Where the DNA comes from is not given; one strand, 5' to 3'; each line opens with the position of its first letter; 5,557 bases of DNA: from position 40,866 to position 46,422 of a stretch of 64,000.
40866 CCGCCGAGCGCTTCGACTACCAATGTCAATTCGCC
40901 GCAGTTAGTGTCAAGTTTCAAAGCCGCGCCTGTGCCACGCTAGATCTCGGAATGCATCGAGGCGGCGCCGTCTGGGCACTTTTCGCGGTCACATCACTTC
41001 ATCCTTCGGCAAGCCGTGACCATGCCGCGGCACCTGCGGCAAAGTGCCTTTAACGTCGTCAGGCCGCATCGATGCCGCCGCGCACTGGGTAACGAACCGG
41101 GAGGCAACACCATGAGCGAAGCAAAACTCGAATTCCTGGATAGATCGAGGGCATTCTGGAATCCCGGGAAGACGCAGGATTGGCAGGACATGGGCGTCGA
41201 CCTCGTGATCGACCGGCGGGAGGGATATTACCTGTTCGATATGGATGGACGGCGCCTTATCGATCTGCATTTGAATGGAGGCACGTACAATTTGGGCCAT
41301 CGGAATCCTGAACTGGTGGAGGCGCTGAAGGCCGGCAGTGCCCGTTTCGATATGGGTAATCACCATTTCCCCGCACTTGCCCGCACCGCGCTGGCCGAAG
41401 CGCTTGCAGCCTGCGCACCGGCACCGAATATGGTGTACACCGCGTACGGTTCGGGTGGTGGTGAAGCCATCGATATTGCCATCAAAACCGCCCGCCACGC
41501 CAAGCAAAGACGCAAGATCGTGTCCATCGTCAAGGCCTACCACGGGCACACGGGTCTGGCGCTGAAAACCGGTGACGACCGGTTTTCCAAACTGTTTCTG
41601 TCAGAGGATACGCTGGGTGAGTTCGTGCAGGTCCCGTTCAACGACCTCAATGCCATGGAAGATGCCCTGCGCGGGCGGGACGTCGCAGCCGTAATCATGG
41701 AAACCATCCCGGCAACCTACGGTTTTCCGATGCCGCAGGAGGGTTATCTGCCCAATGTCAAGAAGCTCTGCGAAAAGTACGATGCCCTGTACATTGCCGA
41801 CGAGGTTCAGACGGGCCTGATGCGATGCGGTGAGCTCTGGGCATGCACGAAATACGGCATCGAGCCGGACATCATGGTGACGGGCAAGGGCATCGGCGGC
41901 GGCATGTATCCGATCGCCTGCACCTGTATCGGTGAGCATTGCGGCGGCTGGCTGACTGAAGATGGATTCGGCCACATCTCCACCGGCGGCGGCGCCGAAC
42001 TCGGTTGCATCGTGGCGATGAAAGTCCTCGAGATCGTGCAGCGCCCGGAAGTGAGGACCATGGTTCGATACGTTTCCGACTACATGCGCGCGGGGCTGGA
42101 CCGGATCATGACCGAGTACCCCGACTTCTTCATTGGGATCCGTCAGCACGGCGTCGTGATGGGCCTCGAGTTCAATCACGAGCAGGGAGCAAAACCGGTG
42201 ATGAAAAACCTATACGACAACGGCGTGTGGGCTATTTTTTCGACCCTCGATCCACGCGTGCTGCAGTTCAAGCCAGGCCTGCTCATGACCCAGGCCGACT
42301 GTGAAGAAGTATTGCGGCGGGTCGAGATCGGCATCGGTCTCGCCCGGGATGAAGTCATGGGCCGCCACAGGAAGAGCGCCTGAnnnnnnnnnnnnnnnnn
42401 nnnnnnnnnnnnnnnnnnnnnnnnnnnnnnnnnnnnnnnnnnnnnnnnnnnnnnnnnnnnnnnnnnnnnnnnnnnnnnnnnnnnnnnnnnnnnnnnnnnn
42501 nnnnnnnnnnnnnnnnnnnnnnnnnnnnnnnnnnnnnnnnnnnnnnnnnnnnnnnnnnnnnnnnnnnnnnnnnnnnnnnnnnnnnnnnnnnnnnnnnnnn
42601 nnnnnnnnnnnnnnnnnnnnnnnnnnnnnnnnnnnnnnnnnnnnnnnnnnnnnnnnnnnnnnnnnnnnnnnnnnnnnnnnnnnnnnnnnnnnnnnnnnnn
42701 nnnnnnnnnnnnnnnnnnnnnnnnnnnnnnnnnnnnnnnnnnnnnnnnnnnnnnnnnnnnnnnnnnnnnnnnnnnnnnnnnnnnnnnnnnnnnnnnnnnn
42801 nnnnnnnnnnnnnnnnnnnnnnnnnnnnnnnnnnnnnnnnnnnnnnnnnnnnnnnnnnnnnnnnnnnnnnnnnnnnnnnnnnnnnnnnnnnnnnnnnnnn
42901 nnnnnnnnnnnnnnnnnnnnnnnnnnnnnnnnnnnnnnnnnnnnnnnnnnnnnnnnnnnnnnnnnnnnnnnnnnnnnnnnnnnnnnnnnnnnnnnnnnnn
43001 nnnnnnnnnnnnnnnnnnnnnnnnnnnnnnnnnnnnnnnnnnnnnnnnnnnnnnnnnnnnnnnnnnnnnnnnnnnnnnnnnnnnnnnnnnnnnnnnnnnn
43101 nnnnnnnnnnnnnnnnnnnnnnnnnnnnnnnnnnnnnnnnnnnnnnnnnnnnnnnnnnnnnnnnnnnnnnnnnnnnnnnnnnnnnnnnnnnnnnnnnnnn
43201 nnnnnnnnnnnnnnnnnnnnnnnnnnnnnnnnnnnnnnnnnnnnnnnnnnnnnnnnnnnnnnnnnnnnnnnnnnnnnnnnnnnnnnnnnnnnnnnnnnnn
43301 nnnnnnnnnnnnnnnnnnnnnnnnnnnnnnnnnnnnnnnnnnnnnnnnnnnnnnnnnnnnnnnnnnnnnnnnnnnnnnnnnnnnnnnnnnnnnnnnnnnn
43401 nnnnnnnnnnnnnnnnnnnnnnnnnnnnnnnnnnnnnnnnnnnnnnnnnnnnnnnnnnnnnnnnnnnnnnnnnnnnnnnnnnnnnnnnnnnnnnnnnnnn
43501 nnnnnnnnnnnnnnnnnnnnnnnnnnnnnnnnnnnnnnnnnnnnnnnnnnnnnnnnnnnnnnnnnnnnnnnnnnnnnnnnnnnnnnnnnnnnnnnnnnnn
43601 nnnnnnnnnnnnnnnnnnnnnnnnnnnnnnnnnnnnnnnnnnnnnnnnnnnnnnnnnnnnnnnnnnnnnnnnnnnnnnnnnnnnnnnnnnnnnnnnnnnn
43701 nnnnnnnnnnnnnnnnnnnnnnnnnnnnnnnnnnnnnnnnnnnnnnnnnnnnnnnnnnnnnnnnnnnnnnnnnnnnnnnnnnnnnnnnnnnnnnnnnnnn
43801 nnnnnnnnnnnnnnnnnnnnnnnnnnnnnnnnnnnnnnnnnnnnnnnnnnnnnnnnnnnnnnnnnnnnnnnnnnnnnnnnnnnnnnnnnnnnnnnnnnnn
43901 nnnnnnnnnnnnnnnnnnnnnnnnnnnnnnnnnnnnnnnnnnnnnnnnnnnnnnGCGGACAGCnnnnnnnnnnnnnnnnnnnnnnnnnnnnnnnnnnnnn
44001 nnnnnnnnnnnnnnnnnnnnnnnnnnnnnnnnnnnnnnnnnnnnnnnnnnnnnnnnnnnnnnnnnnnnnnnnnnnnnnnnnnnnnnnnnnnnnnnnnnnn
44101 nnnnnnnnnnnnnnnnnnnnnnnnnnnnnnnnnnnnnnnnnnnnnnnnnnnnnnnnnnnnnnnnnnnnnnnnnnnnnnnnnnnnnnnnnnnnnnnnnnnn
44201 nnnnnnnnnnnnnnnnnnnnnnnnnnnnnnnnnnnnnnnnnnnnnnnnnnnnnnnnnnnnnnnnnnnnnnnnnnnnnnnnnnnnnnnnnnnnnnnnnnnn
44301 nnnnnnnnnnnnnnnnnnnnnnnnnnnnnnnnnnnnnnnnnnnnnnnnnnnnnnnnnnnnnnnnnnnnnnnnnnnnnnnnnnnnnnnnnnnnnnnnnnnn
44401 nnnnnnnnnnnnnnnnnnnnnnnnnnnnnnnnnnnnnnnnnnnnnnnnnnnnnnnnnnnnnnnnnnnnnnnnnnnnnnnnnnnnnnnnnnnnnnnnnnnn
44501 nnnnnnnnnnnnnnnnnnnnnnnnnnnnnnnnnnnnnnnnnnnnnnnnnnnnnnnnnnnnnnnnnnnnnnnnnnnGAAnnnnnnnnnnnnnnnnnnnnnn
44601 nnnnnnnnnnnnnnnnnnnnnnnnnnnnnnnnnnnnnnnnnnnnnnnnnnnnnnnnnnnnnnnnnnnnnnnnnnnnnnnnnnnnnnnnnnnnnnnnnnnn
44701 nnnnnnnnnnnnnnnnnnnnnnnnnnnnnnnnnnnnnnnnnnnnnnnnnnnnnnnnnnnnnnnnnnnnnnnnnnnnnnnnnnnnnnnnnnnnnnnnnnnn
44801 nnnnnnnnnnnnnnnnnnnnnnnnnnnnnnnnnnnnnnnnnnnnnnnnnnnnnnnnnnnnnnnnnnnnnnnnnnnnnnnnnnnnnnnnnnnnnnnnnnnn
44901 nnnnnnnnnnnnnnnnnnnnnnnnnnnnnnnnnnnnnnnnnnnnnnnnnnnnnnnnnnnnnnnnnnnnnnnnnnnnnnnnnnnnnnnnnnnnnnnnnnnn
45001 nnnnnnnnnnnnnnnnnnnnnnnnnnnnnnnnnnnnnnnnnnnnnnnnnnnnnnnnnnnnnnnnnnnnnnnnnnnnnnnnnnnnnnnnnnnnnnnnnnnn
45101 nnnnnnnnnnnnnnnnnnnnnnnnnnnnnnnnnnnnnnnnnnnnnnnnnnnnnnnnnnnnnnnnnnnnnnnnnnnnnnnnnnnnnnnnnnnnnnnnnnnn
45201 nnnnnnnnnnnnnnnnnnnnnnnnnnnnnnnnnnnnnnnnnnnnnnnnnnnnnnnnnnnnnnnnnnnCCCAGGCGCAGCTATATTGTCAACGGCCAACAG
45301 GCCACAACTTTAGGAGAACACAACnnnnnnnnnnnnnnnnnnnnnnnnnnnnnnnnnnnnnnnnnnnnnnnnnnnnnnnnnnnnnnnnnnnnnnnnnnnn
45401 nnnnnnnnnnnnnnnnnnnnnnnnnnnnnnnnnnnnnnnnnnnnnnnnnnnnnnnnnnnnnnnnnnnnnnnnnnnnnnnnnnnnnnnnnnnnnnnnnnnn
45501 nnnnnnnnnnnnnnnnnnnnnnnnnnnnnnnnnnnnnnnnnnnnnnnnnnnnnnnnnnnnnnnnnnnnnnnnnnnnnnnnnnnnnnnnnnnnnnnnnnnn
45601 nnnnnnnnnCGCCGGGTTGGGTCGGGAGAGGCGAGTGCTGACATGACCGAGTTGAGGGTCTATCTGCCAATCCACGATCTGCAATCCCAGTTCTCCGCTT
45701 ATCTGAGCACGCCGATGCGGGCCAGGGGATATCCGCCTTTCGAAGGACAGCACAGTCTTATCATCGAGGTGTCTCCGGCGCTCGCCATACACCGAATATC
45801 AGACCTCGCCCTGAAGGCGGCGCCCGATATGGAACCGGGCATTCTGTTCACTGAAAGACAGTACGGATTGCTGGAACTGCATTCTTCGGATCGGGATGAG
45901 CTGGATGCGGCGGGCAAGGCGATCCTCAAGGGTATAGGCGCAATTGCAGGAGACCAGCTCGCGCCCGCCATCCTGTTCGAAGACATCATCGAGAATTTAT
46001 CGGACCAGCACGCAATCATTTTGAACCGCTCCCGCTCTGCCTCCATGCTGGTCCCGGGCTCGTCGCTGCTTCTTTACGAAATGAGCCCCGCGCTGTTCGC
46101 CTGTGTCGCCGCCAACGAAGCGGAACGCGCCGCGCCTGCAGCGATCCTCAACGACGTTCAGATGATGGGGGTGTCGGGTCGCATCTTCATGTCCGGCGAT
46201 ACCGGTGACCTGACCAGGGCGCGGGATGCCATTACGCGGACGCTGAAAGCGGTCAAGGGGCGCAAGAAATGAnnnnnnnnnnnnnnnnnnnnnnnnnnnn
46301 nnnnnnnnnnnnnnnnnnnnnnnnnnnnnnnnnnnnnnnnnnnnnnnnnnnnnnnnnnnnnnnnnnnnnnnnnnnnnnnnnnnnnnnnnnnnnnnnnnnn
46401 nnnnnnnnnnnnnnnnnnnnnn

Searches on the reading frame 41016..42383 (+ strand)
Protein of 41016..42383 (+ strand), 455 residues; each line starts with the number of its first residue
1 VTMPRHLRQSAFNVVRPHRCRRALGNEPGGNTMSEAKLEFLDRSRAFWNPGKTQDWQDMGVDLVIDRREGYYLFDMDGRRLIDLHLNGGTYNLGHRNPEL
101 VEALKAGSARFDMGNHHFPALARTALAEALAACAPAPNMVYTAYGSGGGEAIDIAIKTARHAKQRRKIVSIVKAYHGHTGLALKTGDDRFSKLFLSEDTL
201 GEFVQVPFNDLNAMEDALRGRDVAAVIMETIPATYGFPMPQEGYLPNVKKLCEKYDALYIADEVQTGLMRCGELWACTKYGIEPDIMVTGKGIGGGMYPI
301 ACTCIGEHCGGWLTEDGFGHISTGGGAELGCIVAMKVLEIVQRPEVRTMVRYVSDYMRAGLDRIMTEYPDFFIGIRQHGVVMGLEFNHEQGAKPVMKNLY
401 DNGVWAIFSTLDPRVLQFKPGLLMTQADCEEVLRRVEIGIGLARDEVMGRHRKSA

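Call 6: search_protein_families(library=pfam, proteins=[window:41016-42383:+])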
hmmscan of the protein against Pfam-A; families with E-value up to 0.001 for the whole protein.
window:41016-42383:+ (455 aa): 1 family
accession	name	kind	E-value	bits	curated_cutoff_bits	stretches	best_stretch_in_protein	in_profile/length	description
PF00202.27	Aminotran_3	-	2.3e-71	241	30.5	1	62-436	10-399/403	Aminotransferase class-III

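Call 21: search_protein_families(library=ncbifam, proteins=[window:41112-42383:+], max_evalue=0.00001)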
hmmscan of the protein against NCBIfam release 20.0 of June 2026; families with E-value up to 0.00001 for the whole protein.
window:41112-42383:+ (423 aa): 69 families (the best 25 are shown)
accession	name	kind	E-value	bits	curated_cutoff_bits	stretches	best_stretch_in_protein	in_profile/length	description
NF008570.0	PRK11522.1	equivalog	4.5e-66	223.3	612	1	39-405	79-451/464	putrescine aminotransferase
TIGR00707.1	argD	subfamily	1.2e-65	221.8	410.05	1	30-405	10-377/381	acetylornithine/succinylornithine family transaminase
NF002325.0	PRK01278.1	subfamily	3.3e-64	217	372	1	29-406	13-384/395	acetylornithine transaminase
NF053554.1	prodigi_MAP_PigE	equivalog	3.1e-62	211.1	850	1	6-357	377-730/837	prodigiosin MAP biosynthesis aminotransferase PigE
TIGR03372.1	putres_am_tran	equivalog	6e-57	193.5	658.65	1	41-403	69-437/442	putrescine aminotransferase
NF003468.0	PRK05093.1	subfamily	2e-55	188.1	522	1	30-406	24-397/405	acetylornithine/succinyldiaminopimelate transaminase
TIGR03246.1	arg_catab_astC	subfamily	1.5e-54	185.5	609.95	1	30-408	18-393/397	acetylornithine/succinylornithine family transaminase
NF002874.0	PRK03244.1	equivalog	3e-53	181.1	457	1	31-404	27-388/399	acetylornithine transaminase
NF049939.1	HyAminethphonNHLyPbfA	equivalog_domain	3.8e-53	180.5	525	1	32-406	46-437/442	(R)-1-hydroxy-2-aminoethylphosphonate ammonia-lyase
NF004426.0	PRK05769.1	equivalog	1.8e-52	178.6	552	2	182-375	213-406/441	acetyl ornithine aminotransferase family protein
TIGR00508.1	bioA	equivalog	7.8e-51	173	405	1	25-401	9-411/419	adenosylmethionine--8-amino-7-oxononanoate transaminase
NF009047.0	PRK12381.1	subfamily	1.5e-49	168.9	630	1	30-408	22-397/406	bifunctional succinylornithine transaminase/acetylornithine transaminase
NF005993.0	PRK08117.1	subfamily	1.5e-49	168.8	574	2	183-408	200-427/433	aspartate aminotransferase family protein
NF004718.0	PRK06062.1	subfamily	2.6e-49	168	472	2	189-365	216-392/454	hypothetical protein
NF002797.0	PRK02936.1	equivalog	3.8e-49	167.4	496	1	32-402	14-371/385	acetylornithine transaminase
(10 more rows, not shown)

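Call 58: find_homologous_proteins(query=window:41112-42383:+, max_evalue=1e-80)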
Query window:41112-42383:+ (423 aa): 6420 proteins with E <= 1e-80 among 8000 candidates; the best 120 are listed.
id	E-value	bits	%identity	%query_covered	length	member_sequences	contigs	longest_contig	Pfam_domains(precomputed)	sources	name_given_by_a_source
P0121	9.6e-279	942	94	100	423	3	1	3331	PF00202.28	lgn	-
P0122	1.2e-268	909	91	100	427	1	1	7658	PF00202.28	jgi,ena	-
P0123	2.2e-268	908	91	100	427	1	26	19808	PF00202.28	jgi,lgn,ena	-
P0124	2.6e-268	908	91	100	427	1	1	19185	PF00202.28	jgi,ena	-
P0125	3.0e-268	908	91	100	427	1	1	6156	PF00202.28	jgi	-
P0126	3.5e-268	907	91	100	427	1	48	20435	PF00202.28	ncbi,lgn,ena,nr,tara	ncbi:MAG: aspartate aminotransferase family protein [Acidiferrobacter sp.]|nr:aspartate aminotransfe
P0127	3.7e-268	907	91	100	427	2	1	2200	PF00202.28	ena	-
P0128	4.0e-268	907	91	100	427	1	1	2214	PF00202.28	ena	-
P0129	4.4e-268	907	91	100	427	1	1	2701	PF00202.28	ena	-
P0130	4.6e-268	907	90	100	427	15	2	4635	PF00202.28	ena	-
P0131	5.2e-268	907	91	100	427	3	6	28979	PF00202.28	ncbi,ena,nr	ncbi:MAG: aspartate aminotransferase family protein [Acidiferrobacter sp.]|nr:aspartate aminotransfe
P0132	7.8e-268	906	92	99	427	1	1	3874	PF00202.28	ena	-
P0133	8.0e-268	906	90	100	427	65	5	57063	PF00202.28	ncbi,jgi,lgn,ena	-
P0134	1.3e-267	906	91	100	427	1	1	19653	PF00202.28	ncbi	-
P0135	1.3e-267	906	91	100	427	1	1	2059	PF00202.28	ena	-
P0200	1.4e-250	849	85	100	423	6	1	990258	PF00202.28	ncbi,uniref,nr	ncbi:class-III pyridoxal-phosphate-dependent aminotransferase [Stappia indica]|uniref:class-III pyri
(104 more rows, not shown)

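Call 59: search_dna_similar(query=window:41112-42383:+, collection=plasmids, mode=protein, max_evalue=1e-80, max_rows=25)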
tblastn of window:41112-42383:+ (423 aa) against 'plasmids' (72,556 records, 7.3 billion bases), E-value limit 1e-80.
Records with a match: 3; places in all: 3; records where one place covers at least 80% of the query: 3.
Best place of each record, by identity: <60% 3.
By first word of the organism name: Phyllobacterium 1; Mesorhizobium 1; Pseudomonas 1.
By predicted mobility (MOB-suite, as given by PLSDB): conjugative 3.
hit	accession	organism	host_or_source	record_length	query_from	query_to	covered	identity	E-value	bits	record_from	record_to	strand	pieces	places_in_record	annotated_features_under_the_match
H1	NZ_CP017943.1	Phyllobacterium zundukense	Oxytropis triphylla,cell culture,root ...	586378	3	413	97%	57.7%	8e-151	479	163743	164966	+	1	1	aminotransferase class III-fold pyridoxal phosphate-dependent enzyme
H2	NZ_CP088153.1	Mesorhizobium mediterraneum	Cicer arietinum L.,cell culture,radical ...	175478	3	415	98%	56.4%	9e-148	471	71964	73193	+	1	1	aminotransferase class III-fold pyridoxal phosphate-dependent enzyme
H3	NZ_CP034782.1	Pseudomonas sp. MPC6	-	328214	2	411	97%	50.7%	1e-118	387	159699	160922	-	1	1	aminotransferase class III-fold pyridoxal phosphate-dependent enzyme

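Call 60: get_annotated_region(hit=H1, flank=12000)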
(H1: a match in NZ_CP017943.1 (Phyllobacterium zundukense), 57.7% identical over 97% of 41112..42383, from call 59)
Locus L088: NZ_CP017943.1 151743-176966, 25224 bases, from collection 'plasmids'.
description: Phyllobacterium zundukense strain Tri-48 plasmid unnamed2, complete sequence
organism: Phyllobacterium zundukense (NCBI taxid 1867719)
taxonomy: Bacteria; Pseudomonadota; Alphaproteobacteria; Hyphomicrobiales; Phyllobacteriaceae; Phyllobacterium; Phyllobacterium zundukense
host: -; source: Oxytropis triphylla,cell culture,root nodule; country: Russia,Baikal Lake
typing (MOB-suite, as given by PLSDB): conjugative; replicon rep_cluster_471; relaxase MOBQ; mating-pair formation MPF_T
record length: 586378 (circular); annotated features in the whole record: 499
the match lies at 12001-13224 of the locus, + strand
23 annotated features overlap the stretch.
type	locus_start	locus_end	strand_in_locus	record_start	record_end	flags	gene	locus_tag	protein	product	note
CDS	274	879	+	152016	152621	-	-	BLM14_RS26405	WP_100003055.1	FAD-binding protein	-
CDS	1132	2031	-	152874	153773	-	-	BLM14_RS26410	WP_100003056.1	LysR family transcriptional regulator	GO:0006355 - regulation of DNA-templated transcription [Evidence IEA]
CDS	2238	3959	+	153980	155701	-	-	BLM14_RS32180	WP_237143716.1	recombinase family protein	GO:0006310 - DNA recombination [Evidence IEA]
CDS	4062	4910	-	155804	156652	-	-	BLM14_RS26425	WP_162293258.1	DeoR/GlpR family DNA-binding transcription regulator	-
CDS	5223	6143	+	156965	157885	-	-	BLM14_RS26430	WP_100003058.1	ABC transporter permease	GO:0055085 - transmembrane transport [Evidence IEA]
CDS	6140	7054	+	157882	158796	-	-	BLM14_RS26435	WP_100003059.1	ABC transporter permease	-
CDS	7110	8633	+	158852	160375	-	-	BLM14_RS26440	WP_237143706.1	ABC transporter substrate-binding protein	-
CDS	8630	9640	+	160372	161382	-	-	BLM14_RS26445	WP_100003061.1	ABC transporter ATP-binding protein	-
CDS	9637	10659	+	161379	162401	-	-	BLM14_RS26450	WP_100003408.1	oligopeptide/dipeptide ABC transporter ATP-binding protein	GO:0015833 - peptide transport [Evidence IEA]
CDS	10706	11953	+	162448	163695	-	-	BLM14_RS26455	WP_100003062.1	alkaline phosphatase family protein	-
CDS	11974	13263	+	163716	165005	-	-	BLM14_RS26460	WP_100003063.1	aminotransferase class III-fold pyridoxal phosphate-dependent enzyme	-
CDS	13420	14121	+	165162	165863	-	-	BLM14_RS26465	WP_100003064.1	DUF1045 domain-containing protein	-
CDS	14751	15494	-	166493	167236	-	phnF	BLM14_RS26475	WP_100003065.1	phosphonate metabolism transcriptional regulator PhnF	GO:0015716 - organic phosphonate transport [Evidence IEA]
CDS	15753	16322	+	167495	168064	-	-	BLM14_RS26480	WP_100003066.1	ABC transporter substrate-binding protein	-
CDS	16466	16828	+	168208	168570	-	-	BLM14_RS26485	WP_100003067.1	DUF6481 family protein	-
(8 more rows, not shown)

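Call 61: get_annotated_region(hit=H3, flank=12000)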
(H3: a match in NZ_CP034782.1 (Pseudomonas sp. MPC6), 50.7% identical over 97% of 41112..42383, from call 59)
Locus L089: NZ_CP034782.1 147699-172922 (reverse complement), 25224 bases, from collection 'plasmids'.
description: Pseudomonas sp. MPC6 plasmid pMPC6-328K, complete sequence
organism: Pseudomonas sp. MPC6 (NCBI taxid 2498848)
taxonomy: Bacteria; Pseudomonadota; Gammaproteobacteria; Pseudomonadales; Pseudomonadaceae; Pseudomonas; Pseudomonas sp. MPC6
host: -; source: -; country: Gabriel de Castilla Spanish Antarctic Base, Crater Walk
typing (MOB-suite, as given by PLSDB): conjugative; relaxase MOBP; mating-pair formation MPF_I
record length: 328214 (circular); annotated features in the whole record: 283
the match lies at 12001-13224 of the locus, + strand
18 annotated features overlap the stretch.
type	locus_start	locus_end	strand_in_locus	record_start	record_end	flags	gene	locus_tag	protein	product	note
CDS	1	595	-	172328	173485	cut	-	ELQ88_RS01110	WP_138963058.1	iron-containing alcohol dehydrogenase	-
CDS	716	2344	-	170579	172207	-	-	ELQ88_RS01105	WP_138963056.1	BCCT family transporter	GO:0071705 - nitrogen compound transport [Evidence IEA]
CDS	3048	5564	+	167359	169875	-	-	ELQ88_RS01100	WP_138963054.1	CoA transferase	-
CDS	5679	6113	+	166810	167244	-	-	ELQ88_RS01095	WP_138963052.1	helix-turn-helix domain-containing protein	GO:0006355 - regulation of DNA-templated transcription [Evidence IEA]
CDS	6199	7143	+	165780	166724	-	choX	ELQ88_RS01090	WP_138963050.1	choline ABC transporter substrate-binding protein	GO:0015871 - choline transport [Evidence IEA]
CDS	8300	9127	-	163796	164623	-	-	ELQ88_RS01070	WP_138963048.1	DUF2254 family protein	-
CDS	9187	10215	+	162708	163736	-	-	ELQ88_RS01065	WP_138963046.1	IS30 family transposase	-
CDS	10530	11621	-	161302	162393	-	-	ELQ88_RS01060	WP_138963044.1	IS630 family transposase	-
CDS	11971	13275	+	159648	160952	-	-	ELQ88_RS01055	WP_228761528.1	aminotransferase class III-fold pyridoxal phosphate-dependent enzyme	-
CDS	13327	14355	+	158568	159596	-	-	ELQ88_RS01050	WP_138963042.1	phosphotransferase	-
CDS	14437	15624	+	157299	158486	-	-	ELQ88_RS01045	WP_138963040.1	MFS transporter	GO:0055085 - transmembrane transport [Evidence IEA]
CDS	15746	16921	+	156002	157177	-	-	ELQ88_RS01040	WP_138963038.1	MFS transporter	GO:0055085 - transmembrane transport [Evidence IEA]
CDS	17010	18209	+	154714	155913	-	-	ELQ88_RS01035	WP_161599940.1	MFS transporter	GO:0055085 - transmembrane transport [Evidence IEA]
CDS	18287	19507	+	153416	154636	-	-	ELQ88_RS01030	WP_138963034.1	serine hydrolase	-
CDS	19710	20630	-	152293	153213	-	-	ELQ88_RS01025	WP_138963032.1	LysR family transcriptional regulator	GO:0006355 - regulation of DNA-templated transcription [Evidence IEA]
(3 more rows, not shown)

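Call 63: find_encoding_contigs(protein=P0200, flank=10000, max_places=1)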
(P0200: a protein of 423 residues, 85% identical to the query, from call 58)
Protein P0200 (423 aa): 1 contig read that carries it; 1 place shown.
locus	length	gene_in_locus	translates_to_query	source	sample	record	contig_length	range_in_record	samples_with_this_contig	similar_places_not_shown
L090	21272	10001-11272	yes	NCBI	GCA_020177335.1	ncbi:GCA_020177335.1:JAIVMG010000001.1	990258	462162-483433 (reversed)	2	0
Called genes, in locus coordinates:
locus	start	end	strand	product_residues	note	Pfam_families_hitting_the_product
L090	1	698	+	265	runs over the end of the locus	PF25084:LbH_EIF2B (faint), PF25087:GMPPB_C (weak), PF00132:Hexapep, PF13720:Acetyltransf_11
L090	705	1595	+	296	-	PF17930:LpxI_N, PF06230:LpxI_C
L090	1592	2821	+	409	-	PF02684:LpxB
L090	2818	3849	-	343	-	PF12625:Arabinose_bd, PF12833:HTH_18, PF00165:HTH_AraC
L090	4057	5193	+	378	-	PF13343:SBP_bac_6 (weak)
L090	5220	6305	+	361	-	PF00005:ABC_tran, PF13304:AAA_21 (faint), PF08402:TOBE_2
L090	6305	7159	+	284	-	PF00528:BPD_transp_1 (weak)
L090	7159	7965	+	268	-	PF00528:BPD_transp_1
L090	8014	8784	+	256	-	PF00106:adh_short, PF08659:KR, PF13561:adh_short_C2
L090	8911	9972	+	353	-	PF01636:APH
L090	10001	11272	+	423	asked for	PF00202:Aminotran_3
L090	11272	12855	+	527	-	PF00171:Aldedh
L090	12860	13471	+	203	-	PF27545:CsoS1D_N, PF00936:BMC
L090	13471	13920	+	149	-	-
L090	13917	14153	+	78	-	PF03319:EutN_CcmL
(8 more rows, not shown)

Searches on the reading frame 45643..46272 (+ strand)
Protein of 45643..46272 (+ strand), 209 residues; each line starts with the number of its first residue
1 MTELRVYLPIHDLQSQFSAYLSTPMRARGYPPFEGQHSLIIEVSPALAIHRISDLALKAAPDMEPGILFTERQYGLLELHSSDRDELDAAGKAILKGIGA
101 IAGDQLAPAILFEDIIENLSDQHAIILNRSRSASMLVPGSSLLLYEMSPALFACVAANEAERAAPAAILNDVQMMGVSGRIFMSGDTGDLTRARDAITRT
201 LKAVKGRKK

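Call 7: search_protein_families(library=pfam, proteins=[window:45643-46272:+])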
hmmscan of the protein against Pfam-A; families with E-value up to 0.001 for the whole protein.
window:45643-46272:+ (209 aa): 0 families

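Call 21: search_protein_families(library=ncbifam, proteins=[window:45643-46272:+], max_evalue=0.00001)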
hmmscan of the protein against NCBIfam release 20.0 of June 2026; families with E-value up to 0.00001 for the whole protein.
window:45643-46272:+ (209 aa): 1 family
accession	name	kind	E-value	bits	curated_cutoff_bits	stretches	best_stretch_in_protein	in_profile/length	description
NF053796.1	beta_CO2some_P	equivalog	9.8e-53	178.9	340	1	3-208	4-205/213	beta-carboxysome protein CcmP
